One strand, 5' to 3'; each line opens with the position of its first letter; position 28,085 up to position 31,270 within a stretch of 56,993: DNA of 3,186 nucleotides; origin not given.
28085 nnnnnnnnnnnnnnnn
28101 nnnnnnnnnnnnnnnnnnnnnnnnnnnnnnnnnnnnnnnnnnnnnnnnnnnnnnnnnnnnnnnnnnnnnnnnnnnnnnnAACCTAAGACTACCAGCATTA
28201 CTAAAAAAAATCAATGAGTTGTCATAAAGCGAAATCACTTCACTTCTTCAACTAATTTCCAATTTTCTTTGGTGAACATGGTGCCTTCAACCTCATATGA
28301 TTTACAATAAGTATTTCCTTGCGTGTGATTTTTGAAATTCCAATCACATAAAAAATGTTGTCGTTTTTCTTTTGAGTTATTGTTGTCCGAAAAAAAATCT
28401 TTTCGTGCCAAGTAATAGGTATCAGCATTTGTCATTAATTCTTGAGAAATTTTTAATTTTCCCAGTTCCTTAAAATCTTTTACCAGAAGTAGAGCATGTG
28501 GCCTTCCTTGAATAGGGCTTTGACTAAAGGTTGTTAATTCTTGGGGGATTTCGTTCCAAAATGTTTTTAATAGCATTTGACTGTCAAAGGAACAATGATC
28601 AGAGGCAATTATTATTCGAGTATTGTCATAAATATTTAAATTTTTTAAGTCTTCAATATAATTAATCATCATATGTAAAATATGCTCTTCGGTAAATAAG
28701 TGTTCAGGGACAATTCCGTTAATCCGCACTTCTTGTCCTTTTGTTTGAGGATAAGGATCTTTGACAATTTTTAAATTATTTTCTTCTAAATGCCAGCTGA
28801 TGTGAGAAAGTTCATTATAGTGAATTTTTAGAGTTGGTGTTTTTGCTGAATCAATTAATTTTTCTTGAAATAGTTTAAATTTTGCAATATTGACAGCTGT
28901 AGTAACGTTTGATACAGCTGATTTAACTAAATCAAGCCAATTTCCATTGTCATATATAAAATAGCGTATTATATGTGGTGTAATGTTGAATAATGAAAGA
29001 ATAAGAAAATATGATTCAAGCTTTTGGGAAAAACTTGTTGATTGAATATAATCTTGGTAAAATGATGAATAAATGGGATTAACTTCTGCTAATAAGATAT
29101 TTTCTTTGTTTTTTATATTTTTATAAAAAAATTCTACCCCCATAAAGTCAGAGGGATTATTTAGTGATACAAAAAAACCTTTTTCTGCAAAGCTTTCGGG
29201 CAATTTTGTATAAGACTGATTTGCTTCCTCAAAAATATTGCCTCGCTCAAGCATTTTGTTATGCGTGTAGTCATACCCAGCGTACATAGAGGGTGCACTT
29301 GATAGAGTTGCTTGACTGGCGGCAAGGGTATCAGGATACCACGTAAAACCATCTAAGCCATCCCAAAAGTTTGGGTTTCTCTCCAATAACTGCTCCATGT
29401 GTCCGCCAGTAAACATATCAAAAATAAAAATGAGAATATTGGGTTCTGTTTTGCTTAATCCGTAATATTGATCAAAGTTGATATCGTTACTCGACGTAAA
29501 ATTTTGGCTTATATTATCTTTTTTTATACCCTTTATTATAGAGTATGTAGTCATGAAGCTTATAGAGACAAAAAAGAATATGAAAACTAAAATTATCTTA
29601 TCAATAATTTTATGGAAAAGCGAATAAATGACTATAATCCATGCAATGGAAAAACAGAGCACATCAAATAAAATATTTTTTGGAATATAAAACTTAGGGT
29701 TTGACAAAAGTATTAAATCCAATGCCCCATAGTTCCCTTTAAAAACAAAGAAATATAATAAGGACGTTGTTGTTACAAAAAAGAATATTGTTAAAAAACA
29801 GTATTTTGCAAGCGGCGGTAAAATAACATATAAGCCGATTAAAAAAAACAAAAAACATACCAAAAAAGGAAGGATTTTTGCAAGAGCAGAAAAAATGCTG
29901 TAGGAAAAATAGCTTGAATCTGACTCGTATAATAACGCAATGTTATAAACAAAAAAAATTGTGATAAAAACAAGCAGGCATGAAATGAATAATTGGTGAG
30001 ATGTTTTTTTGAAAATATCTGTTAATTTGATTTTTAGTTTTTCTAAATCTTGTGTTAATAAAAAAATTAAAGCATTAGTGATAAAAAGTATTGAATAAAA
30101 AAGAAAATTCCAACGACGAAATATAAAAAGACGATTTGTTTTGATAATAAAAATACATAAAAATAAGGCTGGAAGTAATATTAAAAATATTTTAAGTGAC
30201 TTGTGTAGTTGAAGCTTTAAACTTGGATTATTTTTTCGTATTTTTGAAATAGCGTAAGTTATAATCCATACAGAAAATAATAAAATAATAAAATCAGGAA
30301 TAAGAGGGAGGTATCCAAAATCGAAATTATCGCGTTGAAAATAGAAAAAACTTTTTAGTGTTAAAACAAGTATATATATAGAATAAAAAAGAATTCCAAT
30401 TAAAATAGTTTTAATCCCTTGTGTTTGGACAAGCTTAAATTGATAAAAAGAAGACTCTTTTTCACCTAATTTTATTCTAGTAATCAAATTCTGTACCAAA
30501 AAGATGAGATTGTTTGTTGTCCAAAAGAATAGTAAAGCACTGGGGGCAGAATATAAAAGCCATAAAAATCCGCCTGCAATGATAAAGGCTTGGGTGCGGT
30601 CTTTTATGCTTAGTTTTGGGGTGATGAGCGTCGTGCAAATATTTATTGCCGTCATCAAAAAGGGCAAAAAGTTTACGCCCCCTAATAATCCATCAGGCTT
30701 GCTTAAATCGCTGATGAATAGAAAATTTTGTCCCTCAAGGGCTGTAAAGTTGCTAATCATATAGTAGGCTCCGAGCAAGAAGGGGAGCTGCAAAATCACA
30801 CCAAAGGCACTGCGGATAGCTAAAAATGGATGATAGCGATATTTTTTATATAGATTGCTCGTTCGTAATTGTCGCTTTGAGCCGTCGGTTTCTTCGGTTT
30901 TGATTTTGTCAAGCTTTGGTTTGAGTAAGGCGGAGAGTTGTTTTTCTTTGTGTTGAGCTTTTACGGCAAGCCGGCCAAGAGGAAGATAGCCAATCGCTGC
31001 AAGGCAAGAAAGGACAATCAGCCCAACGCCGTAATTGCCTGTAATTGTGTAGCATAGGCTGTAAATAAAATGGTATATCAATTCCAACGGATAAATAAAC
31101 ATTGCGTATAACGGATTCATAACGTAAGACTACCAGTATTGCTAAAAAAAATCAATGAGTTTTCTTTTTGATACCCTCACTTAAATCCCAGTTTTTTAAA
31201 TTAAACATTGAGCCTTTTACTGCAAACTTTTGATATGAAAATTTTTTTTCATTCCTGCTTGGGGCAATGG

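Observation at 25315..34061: Tandem triplet of ~960-aa fusion proteins: a full YidC/Oxa1 insertase core joined to a polytopic region and an LtaS/EptA-like phosphotransferase ectodomain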

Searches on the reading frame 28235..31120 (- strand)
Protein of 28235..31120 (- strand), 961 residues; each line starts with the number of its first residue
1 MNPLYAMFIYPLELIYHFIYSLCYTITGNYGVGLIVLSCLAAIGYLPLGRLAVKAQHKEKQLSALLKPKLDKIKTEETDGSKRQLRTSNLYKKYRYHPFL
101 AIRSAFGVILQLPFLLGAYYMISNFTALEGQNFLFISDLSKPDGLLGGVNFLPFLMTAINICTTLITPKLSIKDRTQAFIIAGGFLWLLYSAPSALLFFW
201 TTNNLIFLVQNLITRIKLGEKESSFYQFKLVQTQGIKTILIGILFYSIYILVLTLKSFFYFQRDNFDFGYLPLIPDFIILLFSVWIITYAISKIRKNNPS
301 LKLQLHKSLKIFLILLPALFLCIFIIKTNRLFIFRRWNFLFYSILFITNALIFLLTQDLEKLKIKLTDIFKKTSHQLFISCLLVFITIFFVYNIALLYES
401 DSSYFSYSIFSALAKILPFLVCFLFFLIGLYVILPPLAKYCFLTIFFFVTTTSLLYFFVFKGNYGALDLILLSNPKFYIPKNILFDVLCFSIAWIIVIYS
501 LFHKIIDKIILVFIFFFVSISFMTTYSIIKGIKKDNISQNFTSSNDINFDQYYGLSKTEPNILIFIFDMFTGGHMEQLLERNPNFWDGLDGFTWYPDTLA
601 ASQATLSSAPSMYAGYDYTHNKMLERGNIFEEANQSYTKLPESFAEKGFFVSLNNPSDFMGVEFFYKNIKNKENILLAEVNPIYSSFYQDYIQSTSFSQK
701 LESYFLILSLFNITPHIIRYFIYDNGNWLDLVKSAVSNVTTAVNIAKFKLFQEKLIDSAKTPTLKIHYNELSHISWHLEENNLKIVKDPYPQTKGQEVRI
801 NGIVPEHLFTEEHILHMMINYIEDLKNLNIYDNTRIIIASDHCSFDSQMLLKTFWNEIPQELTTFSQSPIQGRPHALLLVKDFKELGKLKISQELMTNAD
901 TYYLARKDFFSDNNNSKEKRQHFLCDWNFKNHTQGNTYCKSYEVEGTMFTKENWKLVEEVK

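Call 3: search_protein_families(library=pfam, proteins=[window:28235-31120:-], max_evalue=1)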
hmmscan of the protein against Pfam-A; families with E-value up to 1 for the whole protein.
window:28235-31120:- (961 aa): 2 families
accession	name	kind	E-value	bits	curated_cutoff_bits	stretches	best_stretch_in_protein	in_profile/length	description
PF02096.25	60KD_IMP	-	7.1e-21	75.3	35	1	30-214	1-161/163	60Kd inner membrane protein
PF10066.14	DUF2304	-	0.0078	16.9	25.5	1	277-372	4-99/106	Uncharacterized conserved protein (DUF2304)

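Call 4: search_protein_families(library=ncbifam, proteins=[window:28235-31120:-], max_evalue=1)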
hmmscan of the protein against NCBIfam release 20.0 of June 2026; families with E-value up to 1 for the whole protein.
window:28235-31120:- (961 aa): 8 families
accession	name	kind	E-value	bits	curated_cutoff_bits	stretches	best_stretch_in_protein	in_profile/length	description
TIGR03592.1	yidC_oxa1_cterm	subfamily_domain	1.6e-19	70.7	84.3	1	29-214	1-189/191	membrane protein insertase YidC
NF002355.0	PRK01318.2-2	equivalog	2.2e-18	66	891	1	7-215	374-594/602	membrane protein insertase YidC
NF002358.0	PRK01318.2-5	equivalog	5.4e-15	55.2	605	1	8-221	319-542/545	membrane protein insertase YidC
NF002352.0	PRK01318.1-3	equivalog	1.4e-10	40.9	447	1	19-221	361-555/562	membrane protein insertase YidC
NF002356.0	PRK01318.2-3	equivalog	2.2e-10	39.5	460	1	27-221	370-578/627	membrane protein insertase YidC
NF002734.0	PRK02654.1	equivalog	0.0014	17.5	324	1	19-118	16-112/384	membrane protein insertase YidC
NF001300.0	PRK00247.1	equivalog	0.0041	16.4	375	0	191-221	246-276/429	membrane protein insertase YidC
NF002350.0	PRK01315.1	equivalog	0.063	12.4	282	1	14-124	24-130/329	membrane protein insertase YidC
